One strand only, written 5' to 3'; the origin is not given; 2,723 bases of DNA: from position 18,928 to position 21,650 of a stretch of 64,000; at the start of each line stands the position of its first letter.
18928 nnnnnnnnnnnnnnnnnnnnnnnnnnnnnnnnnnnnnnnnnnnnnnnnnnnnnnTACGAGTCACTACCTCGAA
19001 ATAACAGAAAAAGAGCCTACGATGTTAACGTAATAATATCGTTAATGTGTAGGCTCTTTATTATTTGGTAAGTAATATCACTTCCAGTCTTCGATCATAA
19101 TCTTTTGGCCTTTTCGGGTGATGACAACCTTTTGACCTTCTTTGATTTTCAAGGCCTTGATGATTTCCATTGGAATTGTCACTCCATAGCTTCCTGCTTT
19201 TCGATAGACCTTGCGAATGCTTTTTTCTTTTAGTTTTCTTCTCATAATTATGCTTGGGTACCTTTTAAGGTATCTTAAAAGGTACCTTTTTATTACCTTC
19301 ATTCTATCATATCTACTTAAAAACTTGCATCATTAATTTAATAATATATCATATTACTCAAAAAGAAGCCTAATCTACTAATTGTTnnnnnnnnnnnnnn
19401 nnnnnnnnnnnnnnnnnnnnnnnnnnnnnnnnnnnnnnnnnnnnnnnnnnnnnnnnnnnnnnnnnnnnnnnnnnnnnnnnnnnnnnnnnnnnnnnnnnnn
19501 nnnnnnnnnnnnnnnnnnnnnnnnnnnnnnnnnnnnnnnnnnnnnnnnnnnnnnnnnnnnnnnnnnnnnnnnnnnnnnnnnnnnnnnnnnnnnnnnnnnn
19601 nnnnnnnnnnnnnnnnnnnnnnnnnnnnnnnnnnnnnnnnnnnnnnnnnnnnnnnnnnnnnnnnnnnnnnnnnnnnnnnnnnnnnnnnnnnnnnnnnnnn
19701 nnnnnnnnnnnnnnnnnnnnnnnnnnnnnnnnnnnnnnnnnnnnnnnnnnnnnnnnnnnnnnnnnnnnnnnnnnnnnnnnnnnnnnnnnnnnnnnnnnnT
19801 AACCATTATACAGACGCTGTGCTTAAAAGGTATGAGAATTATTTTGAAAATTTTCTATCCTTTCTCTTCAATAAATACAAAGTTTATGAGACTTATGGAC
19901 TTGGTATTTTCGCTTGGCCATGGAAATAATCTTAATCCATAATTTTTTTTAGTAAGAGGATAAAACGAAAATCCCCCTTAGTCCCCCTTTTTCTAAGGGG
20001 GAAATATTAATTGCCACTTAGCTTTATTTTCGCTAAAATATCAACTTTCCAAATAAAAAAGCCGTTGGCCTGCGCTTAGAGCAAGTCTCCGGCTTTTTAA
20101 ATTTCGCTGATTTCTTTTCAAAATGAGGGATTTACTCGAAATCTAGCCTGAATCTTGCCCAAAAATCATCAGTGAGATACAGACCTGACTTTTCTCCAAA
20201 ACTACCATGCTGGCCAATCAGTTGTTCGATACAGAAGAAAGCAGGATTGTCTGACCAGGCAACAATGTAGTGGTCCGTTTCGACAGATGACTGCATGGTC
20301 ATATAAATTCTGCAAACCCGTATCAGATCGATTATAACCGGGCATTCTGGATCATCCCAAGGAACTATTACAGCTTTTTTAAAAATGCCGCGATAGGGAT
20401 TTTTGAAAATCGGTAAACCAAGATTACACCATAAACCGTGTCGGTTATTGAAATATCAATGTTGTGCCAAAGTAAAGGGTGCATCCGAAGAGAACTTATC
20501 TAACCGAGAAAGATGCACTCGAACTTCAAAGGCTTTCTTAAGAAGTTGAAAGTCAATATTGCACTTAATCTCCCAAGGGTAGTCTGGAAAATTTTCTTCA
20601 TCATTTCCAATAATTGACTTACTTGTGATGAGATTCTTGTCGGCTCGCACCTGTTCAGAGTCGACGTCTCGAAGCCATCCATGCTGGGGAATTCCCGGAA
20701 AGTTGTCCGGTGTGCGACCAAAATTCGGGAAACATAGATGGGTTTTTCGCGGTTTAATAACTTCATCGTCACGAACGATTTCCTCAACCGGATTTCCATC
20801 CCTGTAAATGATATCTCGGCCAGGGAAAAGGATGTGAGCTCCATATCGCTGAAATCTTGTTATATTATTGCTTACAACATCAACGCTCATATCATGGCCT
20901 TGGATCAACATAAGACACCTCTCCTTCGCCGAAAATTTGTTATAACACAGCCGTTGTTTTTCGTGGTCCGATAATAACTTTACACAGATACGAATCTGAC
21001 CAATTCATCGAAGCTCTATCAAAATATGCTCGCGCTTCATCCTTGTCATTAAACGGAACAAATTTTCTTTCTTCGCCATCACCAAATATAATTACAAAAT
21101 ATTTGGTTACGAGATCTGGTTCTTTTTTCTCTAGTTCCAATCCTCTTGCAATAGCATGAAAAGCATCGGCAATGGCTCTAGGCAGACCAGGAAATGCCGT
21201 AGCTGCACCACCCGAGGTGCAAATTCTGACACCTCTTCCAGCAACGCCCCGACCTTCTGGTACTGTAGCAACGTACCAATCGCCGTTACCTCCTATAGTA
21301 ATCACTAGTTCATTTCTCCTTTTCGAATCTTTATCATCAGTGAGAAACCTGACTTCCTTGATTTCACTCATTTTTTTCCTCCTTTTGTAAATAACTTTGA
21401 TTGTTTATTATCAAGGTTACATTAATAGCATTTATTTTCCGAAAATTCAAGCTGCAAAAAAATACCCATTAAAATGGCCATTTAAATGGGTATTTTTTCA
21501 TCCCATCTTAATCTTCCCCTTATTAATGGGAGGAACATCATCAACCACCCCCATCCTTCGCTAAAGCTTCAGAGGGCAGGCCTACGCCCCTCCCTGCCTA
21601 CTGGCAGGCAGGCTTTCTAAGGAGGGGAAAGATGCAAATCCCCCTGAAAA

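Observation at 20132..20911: Aldose-1-epimerase-family gene with a single in-frame TGA in a genome that uses TGA as stop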

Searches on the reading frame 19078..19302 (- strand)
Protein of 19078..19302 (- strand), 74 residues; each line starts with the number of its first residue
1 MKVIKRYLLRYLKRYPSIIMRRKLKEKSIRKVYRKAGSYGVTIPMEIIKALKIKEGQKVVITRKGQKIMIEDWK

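Call 51: search_protein_families(library=pfam, proteins=[window:19078-19302:-], max_evalue=0.001)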
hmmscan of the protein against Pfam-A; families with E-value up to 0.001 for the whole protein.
window:19078-19302:- (74 aa): 1 family
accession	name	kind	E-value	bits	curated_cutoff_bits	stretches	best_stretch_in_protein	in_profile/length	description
PF04014.23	MazE_antitoxin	-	3.6e-09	36.9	24.7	1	38-71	7-41/48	Antidote-toxin recognition MazE, bacterial antitoxin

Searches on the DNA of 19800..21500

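Call 29: search_rna_families(source=window, start=19800, end=21500, threshold=evalue, max_evalue=10)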
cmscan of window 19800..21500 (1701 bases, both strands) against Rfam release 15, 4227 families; matches with E-value up to 10: 17.
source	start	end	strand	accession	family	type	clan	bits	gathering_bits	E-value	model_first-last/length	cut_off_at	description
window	20546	20610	-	RF00204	snoR12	Gene; snRNA; snoRNA; CD-box;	-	24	39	0.14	1-83/83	no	Small nucleolar RNA R12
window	19952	20029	+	RF00616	LhrC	Gene; sRNA;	CL00114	21.7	110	2.4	1-111/111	no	Listeria LhrC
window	20053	20146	-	RF02891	AgrB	Gene; antisense;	-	20.9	40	1.4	1-84/84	no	ArsR-gov region gene B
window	21433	21500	-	RF03309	mir-4791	Gene; miRNA;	-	20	100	1.3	21-84/84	5'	mir-4791 microRNA precursor family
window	19918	20040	-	RF01578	RUF1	Gene; sRNA;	-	18.6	70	1.2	1-264/264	no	Plasmodium RNA of unkown function RUF1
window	20063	20153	+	RF02009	mir-987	Gene; miRNA;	-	18.4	98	2.9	1-92/92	no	mir-987 microRNA precursor family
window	20792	20842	+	RF01370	CRISPR-DR57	Gene; CRISPR;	-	18.2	39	0.93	1-37/37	no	CRISPR RNA direct repeat element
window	21460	21495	-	RF00721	MIR475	Gene; miRNA;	-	17.4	70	7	1-128/128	no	MIR475 microRNA precursor family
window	19870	20018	-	RF01819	RsaD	Gene; sRNA;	-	16.6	50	5.9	1-189/189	no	RNA Staph. aureus D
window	19955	20113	-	RF01246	snR81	Gene; snRNA; snoRNA; HACA-box;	CL00025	16.3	50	6.1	1-188/188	no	Small nucleolar RNA snR81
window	19938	20019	-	RF00228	IRES_HepA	Cis-reg; IRES;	-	16.1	55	0.049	1-572/572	no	Hepatitis A virus internal ribosome entry site (IRES)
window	20548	20609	-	RF00274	SNORD57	Gene; snRNA; snoRNA; CD-box;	CL00058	15.9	47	7.5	1-72/72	no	Small nucleolar RNA SNORD57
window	19887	20097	+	RF02590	Spy1186876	Gene; sRNA;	-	15.3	208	1.9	1-243/243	no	S. pyogenes small RNA 1186876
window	20139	20312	-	RF01257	snR31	Gene; snRNA; snoRNA; HACA-box;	CL00026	14.4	45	6.9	1-223/223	no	Small nucleolar RNA snR31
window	19928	20013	+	RF02099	rivX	Gene; sRNA;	-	13.8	100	1.1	1-248/248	no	rivX sRNA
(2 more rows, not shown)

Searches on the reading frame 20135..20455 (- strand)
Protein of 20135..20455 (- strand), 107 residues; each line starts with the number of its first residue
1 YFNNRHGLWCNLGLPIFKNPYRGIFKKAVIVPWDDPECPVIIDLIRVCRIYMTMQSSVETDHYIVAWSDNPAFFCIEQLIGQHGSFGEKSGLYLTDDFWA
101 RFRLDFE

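Call 5: search_protein_families(library=pfam, proteins=[window:20135-20455:-], max_evalue=1)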
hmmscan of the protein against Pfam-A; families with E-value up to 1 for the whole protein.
seq(107 aa): 0 families

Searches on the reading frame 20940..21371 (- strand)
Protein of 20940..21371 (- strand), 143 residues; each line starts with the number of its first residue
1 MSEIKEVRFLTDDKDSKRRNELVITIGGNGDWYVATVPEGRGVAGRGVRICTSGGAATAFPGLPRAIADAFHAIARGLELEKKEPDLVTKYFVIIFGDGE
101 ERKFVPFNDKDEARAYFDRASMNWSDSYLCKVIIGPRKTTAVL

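Call 31: search_protein_families(library=pfam, proteins=[window:20940-21371:-], max_evalue=0.001)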
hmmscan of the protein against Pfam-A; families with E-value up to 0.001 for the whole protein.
window:20940-21371:- (143 aa): 0 families
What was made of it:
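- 20940..21371 (-): Upstream 143-aa ORF of unknown function, probably co-transcribed with the mutarotase-like gene. No Pfam hit (call 31).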
